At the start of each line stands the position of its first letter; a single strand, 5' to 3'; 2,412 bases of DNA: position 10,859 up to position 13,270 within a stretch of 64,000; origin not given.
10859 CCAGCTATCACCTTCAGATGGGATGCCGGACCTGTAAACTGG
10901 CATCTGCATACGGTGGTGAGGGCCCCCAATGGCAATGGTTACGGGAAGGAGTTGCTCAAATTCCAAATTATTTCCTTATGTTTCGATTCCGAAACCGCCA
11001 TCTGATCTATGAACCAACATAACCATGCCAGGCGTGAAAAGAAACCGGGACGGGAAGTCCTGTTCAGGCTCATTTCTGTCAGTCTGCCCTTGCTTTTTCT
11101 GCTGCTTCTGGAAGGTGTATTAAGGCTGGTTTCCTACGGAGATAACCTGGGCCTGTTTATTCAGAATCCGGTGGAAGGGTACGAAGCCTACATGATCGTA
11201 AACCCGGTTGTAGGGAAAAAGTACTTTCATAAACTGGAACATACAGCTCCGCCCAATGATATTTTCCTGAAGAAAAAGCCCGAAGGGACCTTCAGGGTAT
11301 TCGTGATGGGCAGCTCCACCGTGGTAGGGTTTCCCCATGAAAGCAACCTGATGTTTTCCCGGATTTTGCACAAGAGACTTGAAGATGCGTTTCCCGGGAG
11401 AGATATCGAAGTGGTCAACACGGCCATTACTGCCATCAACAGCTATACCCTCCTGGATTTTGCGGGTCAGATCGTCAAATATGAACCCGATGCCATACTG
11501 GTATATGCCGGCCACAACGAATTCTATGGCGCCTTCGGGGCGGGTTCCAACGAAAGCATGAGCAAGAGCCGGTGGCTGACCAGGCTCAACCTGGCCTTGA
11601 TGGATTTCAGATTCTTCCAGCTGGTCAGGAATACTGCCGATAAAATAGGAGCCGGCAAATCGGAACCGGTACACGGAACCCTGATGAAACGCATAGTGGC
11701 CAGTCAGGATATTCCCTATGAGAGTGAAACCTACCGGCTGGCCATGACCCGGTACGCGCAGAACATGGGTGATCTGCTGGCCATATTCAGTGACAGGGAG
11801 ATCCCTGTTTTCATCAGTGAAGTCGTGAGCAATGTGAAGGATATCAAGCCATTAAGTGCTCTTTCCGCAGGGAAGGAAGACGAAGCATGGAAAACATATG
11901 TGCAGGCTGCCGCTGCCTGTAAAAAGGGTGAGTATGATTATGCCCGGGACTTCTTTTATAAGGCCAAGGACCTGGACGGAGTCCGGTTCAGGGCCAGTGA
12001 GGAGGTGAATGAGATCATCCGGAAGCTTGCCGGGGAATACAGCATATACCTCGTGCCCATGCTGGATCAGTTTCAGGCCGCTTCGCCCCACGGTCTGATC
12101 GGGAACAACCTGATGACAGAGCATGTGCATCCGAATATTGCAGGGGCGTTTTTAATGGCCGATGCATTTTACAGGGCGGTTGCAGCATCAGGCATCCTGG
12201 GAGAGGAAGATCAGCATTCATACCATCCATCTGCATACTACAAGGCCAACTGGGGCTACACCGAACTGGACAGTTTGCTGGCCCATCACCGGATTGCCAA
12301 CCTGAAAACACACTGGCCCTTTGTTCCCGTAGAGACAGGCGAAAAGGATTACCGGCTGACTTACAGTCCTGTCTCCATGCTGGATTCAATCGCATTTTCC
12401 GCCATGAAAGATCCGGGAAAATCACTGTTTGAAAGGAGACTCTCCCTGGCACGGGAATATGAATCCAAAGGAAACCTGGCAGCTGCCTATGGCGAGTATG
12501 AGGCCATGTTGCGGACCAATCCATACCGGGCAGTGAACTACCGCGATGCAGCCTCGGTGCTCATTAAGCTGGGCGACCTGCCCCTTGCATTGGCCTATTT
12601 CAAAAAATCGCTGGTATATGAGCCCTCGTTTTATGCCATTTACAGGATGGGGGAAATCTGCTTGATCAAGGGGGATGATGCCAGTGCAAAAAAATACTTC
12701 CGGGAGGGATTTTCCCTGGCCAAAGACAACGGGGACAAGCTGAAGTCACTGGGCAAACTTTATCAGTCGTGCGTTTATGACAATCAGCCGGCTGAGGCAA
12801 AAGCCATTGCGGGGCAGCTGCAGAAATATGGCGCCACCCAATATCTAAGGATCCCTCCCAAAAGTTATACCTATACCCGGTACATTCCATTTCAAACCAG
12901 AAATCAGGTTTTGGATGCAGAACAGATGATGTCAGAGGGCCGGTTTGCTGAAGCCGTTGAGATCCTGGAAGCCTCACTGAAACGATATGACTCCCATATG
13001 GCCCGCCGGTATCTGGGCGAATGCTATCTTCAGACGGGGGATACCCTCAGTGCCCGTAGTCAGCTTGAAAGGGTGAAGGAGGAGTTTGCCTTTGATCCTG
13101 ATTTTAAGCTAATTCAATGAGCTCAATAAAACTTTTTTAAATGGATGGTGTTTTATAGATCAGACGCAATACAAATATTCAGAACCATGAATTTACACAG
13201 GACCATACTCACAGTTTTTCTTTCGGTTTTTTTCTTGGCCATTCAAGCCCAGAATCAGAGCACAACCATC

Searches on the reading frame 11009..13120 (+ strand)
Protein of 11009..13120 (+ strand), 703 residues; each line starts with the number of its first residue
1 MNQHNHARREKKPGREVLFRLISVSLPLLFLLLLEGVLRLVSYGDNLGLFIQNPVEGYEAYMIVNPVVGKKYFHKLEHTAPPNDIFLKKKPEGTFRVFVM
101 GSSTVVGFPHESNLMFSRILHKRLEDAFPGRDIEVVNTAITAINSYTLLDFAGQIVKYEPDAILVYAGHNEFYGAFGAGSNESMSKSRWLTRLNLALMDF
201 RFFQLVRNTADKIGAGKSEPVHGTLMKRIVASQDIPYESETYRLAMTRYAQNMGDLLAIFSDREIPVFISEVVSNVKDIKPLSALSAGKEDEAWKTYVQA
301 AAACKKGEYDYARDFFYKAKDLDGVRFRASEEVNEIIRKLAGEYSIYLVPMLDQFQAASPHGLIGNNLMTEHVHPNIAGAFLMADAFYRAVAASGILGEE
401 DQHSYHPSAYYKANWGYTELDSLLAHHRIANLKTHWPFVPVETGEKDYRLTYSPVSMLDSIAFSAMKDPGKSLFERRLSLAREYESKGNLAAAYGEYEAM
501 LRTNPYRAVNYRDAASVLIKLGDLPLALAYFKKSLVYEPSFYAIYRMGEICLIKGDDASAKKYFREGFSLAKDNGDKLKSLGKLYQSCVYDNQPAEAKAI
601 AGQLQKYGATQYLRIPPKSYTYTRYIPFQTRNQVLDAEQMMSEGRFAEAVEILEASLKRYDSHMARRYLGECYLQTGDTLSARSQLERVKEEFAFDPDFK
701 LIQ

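Call 75: search_protein_families(library=pfam, max_evalue=0.00001, proteins=[window:11009-13120:+])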
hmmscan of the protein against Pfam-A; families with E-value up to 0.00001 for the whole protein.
window:11009-13120:+ (703 aa): 8 families
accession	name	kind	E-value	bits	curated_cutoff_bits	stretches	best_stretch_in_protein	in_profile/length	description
PF14559.12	TPR_19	-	9.8e-11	42.3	25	1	641-700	2-62/68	Tetratricopeptide repeat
PF13432.12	TPR_16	-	7.6e-10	39.5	32.7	1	643-697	10-65/65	Tetratricopeptide repeat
PF07719.23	TPR_2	-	1.7e-09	37.5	27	0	542-574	2-34/34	Tetratricopeptide repeat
PF13428.12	TPR_14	-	5.1e-09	36.4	23.5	0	477-509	4-36/44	Tetratricopeptide repeat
PF13424.12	TPR_12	-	1.9e-08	34.8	30.1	0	641-689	14-71/77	Tetratricopeptide repeat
PF13472.12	Lipase_GDSL_2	-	9e-08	33.2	32.9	0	100-379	2-175/178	GDSL-like Lipase/Acylhydrolase family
PF00657.28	Lipase_GDSL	-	5.1e-07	30.5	23.6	0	97-182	1-94/208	GDSL-like Lipase/Acylhydrolase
PF13181.12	TPR_8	-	6.4e-07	29.5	25.7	0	543-574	3-34/34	Tetratricopeptide repeat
